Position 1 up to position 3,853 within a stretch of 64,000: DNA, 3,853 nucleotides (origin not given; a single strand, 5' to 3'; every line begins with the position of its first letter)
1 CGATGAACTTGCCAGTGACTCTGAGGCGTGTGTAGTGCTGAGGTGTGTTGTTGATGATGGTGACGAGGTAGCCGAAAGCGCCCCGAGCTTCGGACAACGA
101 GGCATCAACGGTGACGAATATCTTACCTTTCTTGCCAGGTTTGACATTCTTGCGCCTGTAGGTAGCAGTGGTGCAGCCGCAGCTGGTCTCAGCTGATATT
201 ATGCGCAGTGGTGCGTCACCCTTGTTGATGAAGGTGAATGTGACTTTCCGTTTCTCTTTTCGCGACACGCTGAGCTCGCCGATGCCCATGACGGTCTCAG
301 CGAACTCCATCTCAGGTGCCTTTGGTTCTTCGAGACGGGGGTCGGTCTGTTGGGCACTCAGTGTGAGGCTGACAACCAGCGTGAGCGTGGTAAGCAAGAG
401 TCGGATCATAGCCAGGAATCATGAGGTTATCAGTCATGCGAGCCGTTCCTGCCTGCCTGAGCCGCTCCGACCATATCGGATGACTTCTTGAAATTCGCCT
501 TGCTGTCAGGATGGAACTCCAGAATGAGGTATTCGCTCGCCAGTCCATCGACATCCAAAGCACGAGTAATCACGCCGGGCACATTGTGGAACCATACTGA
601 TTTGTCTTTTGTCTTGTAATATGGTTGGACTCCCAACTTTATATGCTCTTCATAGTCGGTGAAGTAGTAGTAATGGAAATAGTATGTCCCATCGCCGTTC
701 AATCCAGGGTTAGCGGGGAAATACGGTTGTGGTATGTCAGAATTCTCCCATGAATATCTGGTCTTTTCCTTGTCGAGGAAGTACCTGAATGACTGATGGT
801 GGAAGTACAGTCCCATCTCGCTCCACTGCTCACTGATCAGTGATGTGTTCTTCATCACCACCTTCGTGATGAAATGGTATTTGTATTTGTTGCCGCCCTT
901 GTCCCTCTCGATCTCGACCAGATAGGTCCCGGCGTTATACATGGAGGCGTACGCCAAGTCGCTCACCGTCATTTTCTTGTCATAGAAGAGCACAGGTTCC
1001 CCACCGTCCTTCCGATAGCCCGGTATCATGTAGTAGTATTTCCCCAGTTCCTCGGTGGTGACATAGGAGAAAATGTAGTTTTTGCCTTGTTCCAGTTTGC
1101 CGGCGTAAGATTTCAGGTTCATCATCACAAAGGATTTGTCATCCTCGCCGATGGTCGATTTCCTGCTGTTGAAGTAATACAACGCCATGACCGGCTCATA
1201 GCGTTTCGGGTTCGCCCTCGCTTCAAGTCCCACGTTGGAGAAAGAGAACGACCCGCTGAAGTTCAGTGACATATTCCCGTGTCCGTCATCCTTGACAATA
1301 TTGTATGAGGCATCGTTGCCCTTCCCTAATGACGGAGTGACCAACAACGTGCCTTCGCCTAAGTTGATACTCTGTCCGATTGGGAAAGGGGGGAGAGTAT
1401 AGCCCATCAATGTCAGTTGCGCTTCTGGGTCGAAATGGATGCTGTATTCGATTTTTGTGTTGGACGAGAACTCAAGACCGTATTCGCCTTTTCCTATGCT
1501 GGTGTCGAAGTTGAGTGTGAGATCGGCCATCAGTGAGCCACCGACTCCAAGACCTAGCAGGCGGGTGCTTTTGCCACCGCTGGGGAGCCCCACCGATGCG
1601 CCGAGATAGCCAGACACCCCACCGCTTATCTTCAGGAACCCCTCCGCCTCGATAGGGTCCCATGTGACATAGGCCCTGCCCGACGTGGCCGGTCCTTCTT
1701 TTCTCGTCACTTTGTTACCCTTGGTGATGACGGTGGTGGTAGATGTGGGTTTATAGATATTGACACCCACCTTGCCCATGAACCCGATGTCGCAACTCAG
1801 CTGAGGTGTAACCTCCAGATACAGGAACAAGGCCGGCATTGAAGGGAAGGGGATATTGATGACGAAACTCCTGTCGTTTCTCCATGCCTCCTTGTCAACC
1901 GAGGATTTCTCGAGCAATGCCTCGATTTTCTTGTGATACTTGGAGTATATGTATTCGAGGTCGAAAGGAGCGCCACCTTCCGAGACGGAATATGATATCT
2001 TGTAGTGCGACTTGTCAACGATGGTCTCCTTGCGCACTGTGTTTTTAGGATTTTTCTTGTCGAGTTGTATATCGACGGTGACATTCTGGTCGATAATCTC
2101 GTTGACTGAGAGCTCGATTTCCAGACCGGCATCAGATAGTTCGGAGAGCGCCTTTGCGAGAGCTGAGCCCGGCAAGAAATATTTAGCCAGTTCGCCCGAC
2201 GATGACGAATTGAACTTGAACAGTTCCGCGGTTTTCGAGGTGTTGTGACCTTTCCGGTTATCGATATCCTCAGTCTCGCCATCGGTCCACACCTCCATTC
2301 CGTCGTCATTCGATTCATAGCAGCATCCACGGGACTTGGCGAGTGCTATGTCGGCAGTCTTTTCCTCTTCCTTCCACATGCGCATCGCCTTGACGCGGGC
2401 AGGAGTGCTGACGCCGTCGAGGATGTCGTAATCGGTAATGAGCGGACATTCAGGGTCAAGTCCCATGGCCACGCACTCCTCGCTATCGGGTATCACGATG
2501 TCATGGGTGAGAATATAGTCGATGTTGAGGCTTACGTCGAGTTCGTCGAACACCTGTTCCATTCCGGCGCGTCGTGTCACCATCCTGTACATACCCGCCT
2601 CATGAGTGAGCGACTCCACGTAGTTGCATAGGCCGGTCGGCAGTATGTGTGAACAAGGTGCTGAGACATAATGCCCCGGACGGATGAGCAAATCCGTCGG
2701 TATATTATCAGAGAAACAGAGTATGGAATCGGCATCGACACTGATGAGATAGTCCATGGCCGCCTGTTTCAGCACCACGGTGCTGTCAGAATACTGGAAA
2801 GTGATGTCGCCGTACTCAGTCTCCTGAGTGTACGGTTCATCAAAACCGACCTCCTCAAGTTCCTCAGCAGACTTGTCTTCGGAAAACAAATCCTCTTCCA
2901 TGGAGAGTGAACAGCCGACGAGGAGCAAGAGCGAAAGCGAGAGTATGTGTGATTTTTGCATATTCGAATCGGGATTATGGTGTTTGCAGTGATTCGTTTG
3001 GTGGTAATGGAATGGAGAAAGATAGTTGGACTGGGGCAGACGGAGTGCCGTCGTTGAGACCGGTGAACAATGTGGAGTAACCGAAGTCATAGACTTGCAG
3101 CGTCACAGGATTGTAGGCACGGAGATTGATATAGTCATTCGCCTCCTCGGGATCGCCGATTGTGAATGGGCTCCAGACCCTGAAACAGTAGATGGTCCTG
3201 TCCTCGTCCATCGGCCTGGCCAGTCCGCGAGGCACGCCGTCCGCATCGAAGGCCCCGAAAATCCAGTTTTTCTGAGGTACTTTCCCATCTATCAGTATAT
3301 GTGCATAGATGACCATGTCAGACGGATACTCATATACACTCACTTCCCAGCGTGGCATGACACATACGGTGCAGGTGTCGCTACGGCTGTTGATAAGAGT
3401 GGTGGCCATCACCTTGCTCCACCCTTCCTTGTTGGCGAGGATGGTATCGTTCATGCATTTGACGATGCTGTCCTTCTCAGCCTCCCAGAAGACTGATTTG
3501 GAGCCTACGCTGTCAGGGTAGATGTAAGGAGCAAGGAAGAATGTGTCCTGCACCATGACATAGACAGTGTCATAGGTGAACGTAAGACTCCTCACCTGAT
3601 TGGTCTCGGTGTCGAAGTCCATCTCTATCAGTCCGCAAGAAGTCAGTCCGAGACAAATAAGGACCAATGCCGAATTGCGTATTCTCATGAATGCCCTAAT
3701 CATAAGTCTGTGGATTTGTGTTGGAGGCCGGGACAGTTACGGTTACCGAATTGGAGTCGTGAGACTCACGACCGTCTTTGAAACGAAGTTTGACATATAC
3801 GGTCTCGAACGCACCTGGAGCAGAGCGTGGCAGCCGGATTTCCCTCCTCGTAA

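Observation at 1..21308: Seven-gene operon of exported proteins built around a 3,604-aa protein, with no recognisable family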

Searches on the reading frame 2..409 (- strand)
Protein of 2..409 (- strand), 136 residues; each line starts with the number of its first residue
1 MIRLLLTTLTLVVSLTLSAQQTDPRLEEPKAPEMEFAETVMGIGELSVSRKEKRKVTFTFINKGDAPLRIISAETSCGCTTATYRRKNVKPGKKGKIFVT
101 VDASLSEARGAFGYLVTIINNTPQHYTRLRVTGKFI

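Call 9: search_protein_families(library=pfam, max_evalue=0.1, proteins=[window:2-409:-])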
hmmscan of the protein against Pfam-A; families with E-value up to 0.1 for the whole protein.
seq(136 aa): 3 families
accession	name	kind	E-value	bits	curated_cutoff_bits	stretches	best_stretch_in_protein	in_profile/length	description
PF07610.17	DUF1573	-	3.4e-22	78.7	26.1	1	34-134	1-97/98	Protein of unknown function (DUF1573)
PF22544.2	HYDIN_VesB_CFA65-like_Ig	-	1.1e-12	48.5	25.5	1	32-133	1-99/100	HYDIN/CFA65/VesB-like, Ig-like domain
PF13473.12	Cupredoxin_1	-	0.058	13.9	27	1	11-100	5-81/104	Cupredoxin-like domain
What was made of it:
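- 1..409 (-): g7: DUF1573 Ig-like protein, truncated by the window edge. It is an accessory member. DUF1573 at 3.4e-22 and HYDIN/VesB-like Ig at 1.1e-12 (call 9).
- On DUF1573 (applies to g7 only): 78.7 bits against a cut-off of 26.1 (call 9).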

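Call 10: search_protein_families(library=ncbifam, max_evalue=0.1, proteins=[window:2-409:-])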
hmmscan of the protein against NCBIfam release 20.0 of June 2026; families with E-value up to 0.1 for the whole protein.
seq(136 aa): 1 family
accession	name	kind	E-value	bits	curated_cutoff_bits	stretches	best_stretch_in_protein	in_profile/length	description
NF041425.1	OS_HP2_seleno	subfamily_domain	5.4e-13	49.1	100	1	57-134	20-96/98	OS_HP2 family (seleno)protein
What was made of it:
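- On SusC/SusD polysaccharide utilisation locus: No Plug, TonB_dep_Rec or SusD hits in any of the seven products (calls 9, 10).
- On Type V (Fim/Mfa) pili: No such Pfam or NCBIfam hits for g5, g6 or the others (calls 9, 10).
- Checked: All other matches fall below the curated cut-offs (calls 9, 10).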

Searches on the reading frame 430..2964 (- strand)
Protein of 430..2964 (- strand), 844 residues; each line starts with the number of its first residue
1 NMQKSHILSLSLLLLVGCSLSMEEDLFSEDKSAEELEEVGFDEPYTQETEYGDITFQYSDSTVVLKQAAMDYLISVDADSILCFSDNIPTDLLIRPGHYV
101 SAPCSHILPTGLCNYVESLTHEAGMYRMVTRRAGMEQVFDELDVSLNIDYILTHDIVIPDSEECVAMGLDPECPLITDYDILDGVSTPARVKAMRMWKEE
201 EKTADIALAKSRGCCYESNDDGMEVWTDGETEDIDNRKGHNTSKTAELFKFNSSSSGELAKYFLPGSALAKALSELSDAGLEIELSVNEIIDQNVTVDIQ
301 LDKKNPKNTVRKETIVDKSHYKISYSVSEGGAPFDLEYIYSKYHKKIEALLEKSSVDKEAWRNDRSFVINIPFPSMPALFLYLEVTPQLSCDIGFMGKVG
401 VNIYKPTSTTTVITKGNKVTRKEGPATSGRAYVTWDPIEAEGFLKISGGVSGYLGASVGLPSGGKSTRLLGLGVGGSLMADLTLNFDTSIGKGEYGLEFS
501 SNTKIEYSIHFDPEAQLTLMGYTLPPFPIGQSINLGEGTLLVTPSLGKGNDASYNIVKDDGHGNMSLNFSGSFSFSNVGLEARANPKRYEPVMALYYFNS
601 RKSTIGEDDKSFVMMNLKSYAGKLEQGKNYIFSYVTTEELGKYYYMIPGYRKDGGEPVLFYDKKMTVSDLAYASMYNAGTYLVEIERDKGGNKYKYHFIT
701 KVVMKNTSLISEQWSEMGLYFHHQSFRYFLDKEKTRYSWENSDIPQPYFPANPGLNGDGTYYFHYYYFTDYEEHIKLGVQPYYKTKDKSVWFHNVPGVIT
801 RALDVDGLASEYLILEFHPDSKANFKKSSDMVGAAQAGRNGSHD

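Call 9: search_protein_families(library=pfam, max_evalue=0.1, proteins=[window:430-2964:-])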
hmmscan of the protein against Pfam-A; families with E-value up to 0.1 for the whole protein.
window:430-2964:- (844 aa): 0 families

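Call 10: search_protein_families(library=ncbifam, max_evalue=0.1, proteins=[window:430-2964:-])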
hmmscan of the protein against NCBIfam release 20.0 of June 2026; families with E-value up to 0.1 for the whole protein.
window:430-2964:- (844 aa): 0 families

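Call 44: search_solved_structures(query=A7, max_evalue=1)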
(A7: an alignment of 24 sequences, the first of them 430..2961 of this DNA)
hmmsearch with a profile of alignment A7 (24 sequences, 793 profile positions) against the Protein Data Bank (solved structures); distinct sequences matched with E-value up to 1: 0.
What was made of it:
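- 430..2961 (-): g6: 843-aa lipoprotein. It is poorly conserved and has a Gly-rich central beta region. No PDB or Pfam hit (calls 9, 44).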

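Call 102: search_protein_families(library=phrogs, max_evalue=0.01, proteins=[window:430-2961:-])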
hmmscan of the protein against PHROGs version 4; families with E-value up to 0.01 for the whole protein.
window:430-2961:- (843 aa): 0 families

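Call 103: search_protein_families(library=padloc, max_evalue=0.01, proteins=[window:430-2961:-])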
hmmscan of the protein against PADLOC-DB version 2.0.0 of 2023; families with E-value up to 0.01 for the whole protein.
window:430-2961:- (843 aa): 0 families

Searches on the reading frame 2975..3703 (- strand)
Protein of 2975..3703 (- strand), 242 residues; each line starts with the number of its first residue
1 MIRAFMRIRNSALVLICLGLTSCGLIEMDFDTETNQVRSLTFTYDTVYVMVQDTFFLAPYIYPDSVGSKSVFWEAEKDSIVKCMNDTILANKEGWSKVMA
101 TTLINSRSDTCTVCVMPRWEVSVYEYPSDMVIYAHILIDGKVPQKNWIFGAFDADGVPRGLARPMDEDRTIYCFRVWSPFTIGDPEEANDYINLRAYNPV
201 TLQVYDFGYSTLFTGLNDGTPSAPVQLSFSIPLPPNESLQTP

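Call 9: search_protein_families(library=pfam, max_evalue=0.1, proteins=[window:2975-3703:-])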
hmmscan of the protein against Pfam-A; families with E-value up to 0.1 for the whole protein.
window:2975-3703:- (242 aa): 0 families

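Call 10: search_protein_families(library=ncbifam, max_evalue=0.1, proteins=[window:2975-3703:-])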
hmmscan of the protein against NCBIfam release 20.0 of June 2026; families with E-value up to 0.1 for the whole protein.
window:2975-3703:- (242 aa): 0 families

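Call 50: search_solved_structures(query=A9, max_evalue=1)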
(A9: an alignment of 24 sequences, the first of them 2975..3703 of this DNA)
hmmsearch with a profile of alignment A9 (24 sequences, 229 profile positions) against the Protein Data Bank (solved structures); distinct sequences matched with E-value up to 1: 11.
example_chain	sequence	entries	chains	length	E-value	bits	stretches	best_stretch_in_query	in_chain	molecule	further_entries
7quz_AAA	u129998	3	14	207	1.5e-09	40.2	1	33-114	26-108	Beta-1,3-glucanase bglH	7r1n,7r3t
7z47_G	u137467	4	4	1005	5e-08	35.3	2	35-112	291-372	Surface protein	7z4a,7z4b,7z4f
6p3e_A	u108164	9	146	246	8.4e-06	28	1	15-112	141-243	Tail tube protein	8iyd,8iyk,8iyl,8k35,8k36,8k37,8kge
7t4f_A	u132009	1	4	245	8.8e-06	27.9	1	15-112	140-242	Tail tube protein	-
6n1a_A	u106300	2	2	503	1.7e-05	27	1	35-113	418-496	Carbohydrate-binding protein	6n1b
9mfe_A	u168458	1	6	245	1.8e-05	26.9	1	15-112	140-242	Major tail protein V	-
2l04_A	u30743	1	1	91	2.5e-05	26.4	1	33-113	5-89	Major tail protein V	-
7x30_P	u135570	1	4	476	0.0019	20.3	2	30-99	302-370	Hoc-like protein ORF90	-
9cuy_c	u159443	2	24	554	0.072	15.1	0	52-116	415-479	Short tail fiber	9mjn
8hqz_p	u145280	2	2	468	0.088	14.8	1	36-99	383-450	Tail tube protein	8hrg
8opr_A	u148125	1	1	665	0.3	13.1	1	63-96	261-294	S-layer protein EA1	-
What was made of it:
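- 2975..3703 (-): g5: 242-aa lipoprotein with a Big_2-type Ig domain (res about 33-114) and the sandwich domain shared with g1 (res 116-242). The profile hits 7quz at 1.5e-9 and lambda gpV Big_2 at 2.5e-5 (call 50).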

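Call 102: search_protein_families(library=phrogs, max_evalue=0.01, proteins=[window:2975-3703:-])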
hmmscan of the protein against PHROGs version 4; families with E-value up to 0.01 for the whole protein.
window:2975-3703:- (242 aa): 1 family
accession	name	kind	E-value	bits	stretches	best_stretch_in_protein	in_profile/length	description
phrog_341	-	tail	1.4e-07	32.7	1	29-116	59-148/154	major tail protein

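Call 103: search_protein_families(library=padloc, max_evalue=0.01, proteins=[window:2975-3703:-])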
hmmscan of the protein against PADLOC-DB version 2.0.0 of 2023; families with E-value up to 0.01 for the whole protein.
window:2975-3703:- (242 aa): 0 families
